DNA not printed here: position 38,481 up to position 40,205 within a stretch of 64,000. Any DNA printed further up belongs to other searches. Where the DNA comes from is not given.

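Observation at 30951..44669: Nine-gene, translationally coupled efflux-like operon with five accessory lipoproteins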

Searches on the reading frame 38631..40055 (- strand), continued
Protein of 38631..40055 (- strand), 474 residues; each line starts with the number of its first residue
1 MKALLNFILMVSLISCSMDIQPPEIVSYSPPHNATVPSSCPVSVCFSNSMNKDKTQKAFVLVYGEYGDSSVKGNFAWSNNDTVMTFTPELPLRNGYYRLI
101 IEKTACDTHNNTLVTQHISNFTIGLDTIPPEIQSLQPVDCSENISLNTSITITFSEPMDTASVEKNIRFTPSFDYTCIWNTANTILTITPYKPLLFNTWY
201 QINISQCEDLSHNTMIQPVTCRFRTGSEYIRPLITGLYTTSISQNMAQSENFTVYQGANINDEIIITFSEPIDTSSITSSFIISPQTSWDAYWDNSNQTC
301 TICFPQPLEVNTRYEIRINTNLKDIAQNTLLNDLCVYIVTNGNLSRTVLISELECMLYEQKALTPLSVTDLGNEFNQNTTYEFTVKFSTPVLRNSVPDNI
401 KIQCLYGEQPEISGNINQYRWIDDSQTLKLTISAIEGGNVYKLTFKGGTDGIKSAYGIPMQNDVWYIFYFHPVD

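Call 19: list_cluster_members(proteins=[P0014, P0015, P0020, P0021, P0022, P0012, P0018, P0049, P0003, P0007])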
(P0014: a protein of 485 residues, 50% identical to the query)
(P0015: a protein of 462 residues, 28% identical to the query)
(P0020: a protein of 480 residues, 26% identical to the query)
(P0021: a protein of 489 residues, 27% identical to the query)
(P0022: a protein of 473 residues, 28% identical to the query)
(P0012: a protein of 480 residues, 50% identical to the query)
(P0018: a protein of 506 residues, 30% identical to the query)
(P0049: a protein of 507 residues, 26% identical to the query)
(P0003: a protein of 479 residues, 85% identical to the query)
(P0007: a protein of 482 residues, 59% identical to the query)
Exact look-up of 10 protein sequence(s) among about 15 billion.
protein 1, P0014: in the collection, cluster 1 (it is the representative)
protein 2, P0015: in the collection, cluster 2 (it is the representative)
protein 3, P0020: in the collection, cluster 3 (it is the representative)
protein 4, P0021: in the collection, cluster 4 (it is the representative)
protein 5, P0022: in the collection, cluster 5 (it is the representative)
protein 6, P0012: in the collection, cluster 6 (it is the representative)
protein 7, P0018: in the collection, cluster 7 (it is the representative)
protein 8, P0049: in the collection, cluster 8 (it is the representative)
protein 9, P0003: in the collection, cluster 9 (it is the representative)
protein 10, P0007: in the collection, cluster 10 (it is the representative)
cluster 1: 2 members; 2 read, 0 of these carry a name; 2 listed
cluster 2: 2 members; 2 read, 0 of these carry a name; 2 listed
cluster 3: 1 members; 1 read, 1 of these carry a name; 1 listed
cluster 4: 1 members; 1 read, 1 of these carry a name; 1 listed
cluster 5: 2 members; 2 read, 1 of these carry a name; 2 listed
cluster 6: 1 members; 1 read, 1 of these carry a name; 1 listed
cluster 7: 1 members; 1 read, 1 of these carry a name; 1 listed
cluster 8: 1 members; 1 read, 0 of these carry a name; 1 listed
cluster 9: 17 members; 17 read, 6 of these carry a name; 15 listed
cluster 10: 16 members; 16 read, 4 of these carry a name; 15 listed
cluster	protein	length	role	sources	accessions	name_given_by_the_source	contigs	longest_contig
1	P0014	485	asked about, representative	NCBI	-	-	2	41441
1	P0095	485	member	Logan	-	-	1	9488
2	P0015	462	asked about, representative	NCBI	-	-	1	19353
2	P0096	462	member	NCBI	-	-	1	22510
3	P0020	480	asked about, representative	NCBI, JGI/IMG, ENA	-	hypothetical protein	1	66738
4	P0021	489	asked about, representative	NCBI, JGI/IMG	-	hypothetical protein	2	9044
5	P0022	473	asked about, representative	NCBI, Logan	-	-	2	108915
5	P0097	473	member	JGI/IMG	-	hypothetical protein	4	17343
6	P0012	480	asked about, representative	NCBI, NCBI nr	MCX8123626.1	MAG: Ig-like domain-containing protein [Spirochaetes bacterium] | Ig-like domain-containing protein [Spirochaetota bacterium]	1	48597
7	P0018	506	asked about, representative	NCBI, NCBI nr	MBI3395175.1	MAG: Ig-like domain-containing protein [Spirochaetia bacterium] | Ig-like domain-containing protein [Spirochaetia bacterium]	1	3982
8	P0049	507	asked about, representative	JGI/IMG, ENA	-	-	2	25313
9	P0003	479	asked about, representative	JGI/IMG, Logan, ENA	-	-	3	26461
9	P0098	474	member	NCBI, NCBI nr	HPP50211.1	MAG TPA: Ig-like domain-containing protein [Spirochaetota bacterium] | Ig-like domain-containing protein [Spirochaetota bacterium]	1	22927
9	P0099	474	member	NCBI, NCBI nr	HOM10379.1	MAG TPA: Ig-like domain-containing protein [Spirochaetota bacterium] | Ig-like domain-containing protein [Spirochaetota bacterium]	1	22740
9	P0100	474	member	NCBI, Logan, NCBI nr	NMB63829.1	MAG: Ig-like domain-containing protein [Spirochaetes bacterium] | Ig-like domain-containing protein [Spirochaetota bacterium]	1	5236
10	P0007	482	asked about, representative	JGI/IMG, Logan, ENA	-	hypothetical protein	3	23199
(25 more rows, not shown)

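Call 20: find_related_loci(query=P0022, collection=genome_contigs, flank=10000)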
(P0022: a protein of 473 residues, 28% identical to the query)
Query P0022 (473 aa) in genome_contigs; peptide patterns used: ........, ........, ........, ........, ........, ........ (x = any residue, [..] = any of these).
99 stretches matched a pattern; 1 encode a relative of the query (tblastn E <= 1e-3); 1 distinct loci.
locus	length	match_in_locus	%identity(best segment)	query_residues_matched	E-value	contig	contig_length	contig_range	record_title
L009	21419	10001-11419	100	1-473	0e+0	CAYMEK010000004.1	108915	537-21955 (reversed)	MAG TPA_asm: uncultured Spirochaetaceae bacterium isolate SRP323688_co1_278 genome assembly, contig: NODE_363_length_108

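Call 21: find_related_loci(query=P0015, collection=genome_contigs, flank=10000)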
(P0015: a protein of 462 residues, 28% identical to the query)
Query P0015 (462 aa) in genome_contigs; peptide patterns used: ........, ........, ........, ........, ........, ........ (x = any residue, [..] = any of these).
57 stretches matched a pattern, but none encodes a relative of the query by tblastn (E <= 1e-3).

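Call 55: find_encoding_contigs(protein=P0049, flank=10000, max_places=1)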
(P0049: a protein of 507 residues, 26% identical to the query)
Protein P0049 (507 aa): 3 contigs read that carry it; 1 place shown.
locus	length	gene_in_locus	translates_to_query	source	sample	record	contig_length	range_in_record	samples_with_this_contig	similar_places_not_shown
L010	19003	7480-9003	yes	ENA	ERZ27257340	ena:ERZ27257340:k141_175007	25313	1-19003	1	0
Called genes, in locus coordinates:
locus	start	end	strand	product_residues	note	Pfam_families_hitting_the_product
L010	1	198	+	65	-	?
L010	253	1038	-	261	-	-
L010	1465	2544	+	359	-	-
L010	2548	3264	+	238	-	PF13424:TPR_12 (faint), PF07719:TPR_2 (faint), PF13428:TPR_14 (faint), PF13432:TPR_16, PF12895:ANAPC3 (weak), PF14559:TPR_19, PF23914:TPR_CcmH_CycH (weak), PF25064:ARM_TT21_5th (weak), +2 more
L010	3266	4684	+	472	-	PF02321:OEP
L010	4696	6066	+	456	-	PF25973:BSH_CzcB (weak), PF25919:BSH_CusB (faint), PF25954:Beta-barrel_RND_2 (weak), PF25989:YknX_C, PF25975:CzcB_C (weak)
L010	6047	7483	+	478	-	PF13205:Big_5 (faint)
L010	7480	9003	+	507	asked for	PF13205:Big_5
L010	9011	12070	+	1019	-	PF00873:ACR_tran, PF02355:SecD_SecF_C (weak)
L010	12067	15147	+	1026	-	PF00873:ACR_tran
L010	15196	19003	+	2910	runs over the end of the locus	PF01551:Peptidase_M23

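Call 56: find_encoding_contigs(protein=P0021, flank=10000, max_places=2)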
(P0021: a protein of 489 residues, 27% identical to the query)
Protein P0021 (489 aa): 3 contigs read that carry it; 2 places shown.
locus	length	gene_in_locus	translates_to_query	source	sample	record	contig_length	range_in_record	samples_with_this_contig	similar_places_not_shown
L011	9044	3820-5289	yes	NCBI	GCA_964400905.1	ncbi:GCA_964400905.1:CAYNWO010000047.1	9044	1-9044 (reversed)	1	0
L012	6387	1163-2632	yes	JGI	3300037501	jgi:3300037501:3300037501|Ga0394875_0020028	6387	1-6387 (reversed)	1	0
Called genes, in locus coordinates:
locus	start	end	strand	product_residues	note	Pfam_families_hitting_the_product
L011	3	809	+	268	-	?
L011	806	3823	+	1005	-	PF00873:ACR_tran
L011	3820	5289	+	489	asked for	PF13205:Big_5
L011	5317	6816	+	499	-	PF13205:Big_5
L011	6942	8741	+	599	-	PF17297:PEPCK_N, PF00821:PEPCK_GTP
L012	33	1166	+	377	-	PF00873:ACR_tran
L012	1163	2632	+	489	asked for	PF13205:Big_5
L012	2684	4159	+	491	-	PF13205:Big_5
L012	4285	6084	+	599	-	PF17297:PEPCK_N, PF00821:PEPCK_GTP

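Call 59: search_protein_families(library=pfam, proteins=[L006:1-4505:-, L010:15196-19002:+, L002:1-3856:-, L010:1465-2544:+, L008:18142-19002:+], max_evalue=0.01)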
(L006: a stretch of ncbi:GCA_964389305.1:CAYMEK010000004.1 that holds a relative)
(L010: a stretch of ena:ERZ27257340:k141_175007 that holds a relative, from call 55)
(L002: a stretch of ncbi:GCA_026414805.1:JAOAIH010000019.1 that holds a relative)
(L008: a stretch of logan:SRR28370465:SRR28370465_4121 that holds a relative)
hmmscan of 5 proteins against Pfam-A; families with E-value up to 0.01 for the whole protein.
L006:1-4505:- (1501 aa): 0 families

L010:15196-19002:+ (1269 aa): 0 families

L002:1-3856:- (1285 aa): 0 families

L010:1465-2544:+ (359 aa): 0 families

L008:18142-19002:+ (286 aa): 0 families

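Call 64: find_related_loci(query=L004:945-2345:+, collection=genome_contigs, flank=10000)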
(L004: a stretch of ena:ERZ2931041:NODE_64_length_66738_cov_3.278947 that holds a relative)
Query L004:945-2345:+ (467 aa) in genome_contigs; peptide patterns used: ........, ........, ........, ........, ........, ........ (x = any residue, [..] = any of these).
175 stretches matched a pattern; 16 encode a relative of the query (tblastn E <= 1e-3); 16 distinct loci.
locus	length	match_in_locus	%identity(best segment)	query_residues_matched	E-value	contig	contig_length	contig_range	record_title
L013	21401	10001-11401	100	1-467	0e+0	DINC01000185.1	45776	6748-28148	MAG TPA_asm: Spirochaetia bacterium UBA5550 UBA5550_contig_363, whole genome shotgun sequence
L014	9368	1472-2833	68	15-467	0e+0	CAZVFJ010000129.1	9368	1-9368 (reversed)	MAG TPA_asm: uncultured Leptospirales bacterium isolate SRP192927_co3_21 genome assembly, contig: NODE_19169_length_9368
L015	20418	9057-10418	68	15-467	0e+0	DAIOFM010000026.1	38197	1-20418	MAG TPA_asm: Spirochaetota bacterium isolate CTOTU18388 NODE_688_length_38197_cov_8.266583, whole genome shotgun sequenc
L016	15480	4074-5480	61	1-467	0e+0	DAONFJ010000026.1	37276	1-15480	MAG TPA_asm: Spirochaetota bacterium isolate AMR_MDS_3846 NODE_1066_length_37276_cov_9.915370, whole genome shotgun sequ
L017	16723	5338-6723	60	4-467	0e+0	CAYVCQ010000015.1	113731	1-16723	MAG TPA_asm: uncultured Leptospirales bacterium isolate SRP302447_co2_803 genome assembly, contig: NODE_558_length_11373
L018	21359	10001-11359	61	16-467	2e-179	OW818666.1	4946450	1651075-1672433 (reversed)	metagenome genome assembly, chromosome: 1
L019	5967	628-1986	60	16-467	1e-178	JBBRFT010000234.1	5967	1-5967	MAG: Spirochaetota bacterium isolate Co_metawrap_2586 Cmw_2586_k141_20646506_length_5967_cov_6.9959, whole genome shotgu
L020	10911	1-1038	73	123-467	1e-172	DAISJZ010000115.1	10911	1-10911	MAG TPA_asm: Spirochaetota bacterium isolate CTOTU18752 NODE_4711_length_10911_cov_16.871960, whole genome shotgun seque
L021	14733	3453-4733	57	20-467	6e-161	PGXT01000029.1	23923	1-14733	MAG: Spirochaetae bacterium HGW-Spirochaetae-5 bjp_ig2069_scaffold_1059, whole genome shotgun sequence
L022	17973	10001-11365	52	15-467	6e-149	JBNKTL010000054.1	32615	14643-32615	MAG: Spirochaetota bacterium isolate A2.bin.24.permissive NODE_54_length_32615_cov_6.707081, whole genome shotgun sequen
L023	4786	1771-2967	55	65-464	3e-148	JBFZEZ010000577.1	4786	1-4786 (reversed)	MAG: Spirochaetota bacterium isolate PPR_0602 k121_4375703, whole genome shotgun sequence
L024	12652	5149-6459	51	35-466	2e-144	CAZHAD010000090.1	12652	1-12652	MAG TPA_asm: uncultured Leptospirales bacterium isolate SRP185410_co2_360 genome assembly, contig: NODE_6318_length_1265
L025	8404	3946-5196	51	51-467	1e-141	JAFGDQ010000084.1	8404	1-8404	MAG: Spirochaetes bacterium isolate Zod_Metabat.1181 k87_9699389, whole genome shotgun sequence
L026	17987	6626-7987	46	10-466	6e-135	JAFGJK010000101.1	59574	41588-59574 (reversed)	MAG: Spirochaetes bacterium isolate Zod_Metabat.271 k87_8990969, whole genome shotgun sequence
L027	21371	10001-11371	46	10-467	3e-126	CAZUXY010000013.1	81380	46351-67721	MAG TPA_asm: uncultured Leptospirales bacterium isolate binchicken_co27_239 genome assembly, contig: NODE_465_length_813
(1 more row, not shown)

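Call 78: find_encoding_contigs(protein=P0053, flank=7000, max_places=1)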
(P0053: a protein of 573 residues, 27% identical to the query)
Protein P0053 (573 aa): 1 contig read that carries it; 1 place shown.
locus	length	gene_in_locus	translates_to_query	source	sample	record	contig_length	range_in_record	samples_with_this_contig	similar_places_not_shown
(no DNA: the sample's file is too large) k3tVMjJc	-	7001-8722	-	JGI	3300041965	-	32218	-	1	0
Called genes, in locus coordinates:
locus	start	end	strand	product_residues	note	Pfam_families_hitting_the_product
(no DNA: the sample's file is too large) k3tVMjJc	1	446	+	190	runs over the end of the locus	PF12833:HTH_18, PF00165:HTH_AraC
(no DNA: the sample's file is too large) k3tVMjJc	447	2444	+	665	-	PF00989:PAS, PF08448:PAS_4, PF13426:PAS_9, PF00512:HisKA, PF02518:HATPase_c, PF00072:Response_reg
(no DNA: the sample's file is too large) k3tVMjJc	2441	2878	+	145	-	PF00072:Response_reg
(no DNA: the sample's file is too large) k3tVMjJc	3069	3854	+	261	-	PF11999:Ice_binding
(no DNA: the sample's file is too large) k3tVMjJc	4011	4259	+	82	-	-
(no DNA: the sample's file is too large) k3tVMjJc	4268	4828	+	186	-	-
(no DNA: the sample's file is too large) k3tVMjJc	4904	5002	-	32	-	-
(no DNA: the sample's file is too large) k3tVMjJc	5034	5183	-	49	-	-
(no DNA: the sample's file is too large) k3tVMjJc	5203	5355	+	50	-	-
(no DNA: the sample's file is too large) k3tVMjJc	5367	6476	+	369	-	PF01594:AI-2E_transport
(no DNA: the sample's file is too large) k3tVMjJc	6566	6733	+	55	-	-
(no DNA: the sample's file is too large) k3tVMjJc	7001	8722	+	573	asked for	PF13205:Big_5, PF11999:Ice_binding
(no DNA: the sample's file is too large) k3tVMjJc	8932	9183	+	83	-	-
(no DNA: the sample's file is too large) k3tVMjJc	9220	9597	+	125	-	-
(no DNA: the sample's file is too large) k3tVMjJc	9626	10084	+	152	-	-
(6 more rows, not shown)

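Call 79: find_encoding_contigs(protein=P0035, flank=7000, max_places=1)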
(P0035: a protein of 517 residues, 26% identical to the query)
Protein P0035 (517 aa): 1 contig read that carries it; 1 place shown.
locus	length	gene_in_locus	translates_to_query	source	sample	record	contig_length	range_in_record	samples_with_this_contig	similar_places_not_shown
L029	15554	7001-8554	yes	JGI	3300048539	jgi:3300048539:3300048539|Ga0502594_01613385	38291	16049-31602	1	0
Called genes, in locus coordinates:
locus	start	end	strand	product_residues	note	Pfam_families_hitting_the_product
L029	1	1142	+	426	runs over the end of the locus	PF04234:CopC, PF05425:CopD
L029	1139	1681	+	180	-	PF07987:DUF1775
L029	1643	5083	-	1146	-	PF00069:Pkinase, PF07714:PK_Tyr_Ser-Thr, PF13191:AAA_16, PF13401:AAA_22 (faint), PF07719:TPR_2 (faint), PF13428:TPR_14 (faint), PF17874:TPR_MalT (faint), PF13424:TPR_12 (weak), +1 more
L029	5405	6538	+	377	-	PF00691:OmpA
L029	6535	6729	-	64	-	-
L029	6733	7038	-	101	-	-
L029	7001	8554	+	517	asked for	PF04234:CopC (faint), PF13205:Big_5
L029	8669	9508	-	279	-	PF13489:Methyltransf_23, PF01209:Ubie_methyltran, PF06325:PrmA (weak), PF13847:Methyltransf_31, PF08241:Methyltransf_11, PF08242:Methyltransf_12, PF13649:Methyltransf_25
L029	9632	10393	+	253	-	PF01925:TauE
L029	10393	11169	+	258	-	PF06778:Chlor_dismutase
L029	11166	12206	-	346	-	PF01007:IRK (faint), PF07885:Ion_trans_2, PF17655:IRK_C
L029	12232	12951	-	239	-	-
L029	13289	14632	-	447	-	PF14108:ABA4-like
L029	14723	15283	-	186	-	-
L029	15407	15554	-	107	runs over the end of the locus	-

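Call 80: find_encoding_contigs(protein=P0016, flank=7000, max_places=1)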
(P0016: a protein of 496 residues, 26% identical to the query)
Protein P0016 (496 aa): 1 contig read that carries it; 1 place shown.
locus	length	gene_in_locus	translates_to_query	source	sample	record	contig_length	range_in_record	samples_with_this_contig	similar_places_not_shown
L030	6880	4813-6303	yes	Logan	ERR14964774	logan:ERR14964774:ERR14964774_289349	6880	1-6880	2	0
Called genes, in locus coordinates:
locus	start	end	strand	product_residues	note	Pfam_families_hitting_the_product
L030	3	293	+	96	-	?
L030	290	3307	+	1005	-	PF00873:ACR_tran, PF03176:MMPL (weak)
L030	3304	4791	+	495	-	PF17964:Big_10 (faint), PF13205:Big_5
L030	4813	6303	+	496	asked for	PF13205:Big_5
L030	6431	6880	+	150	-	?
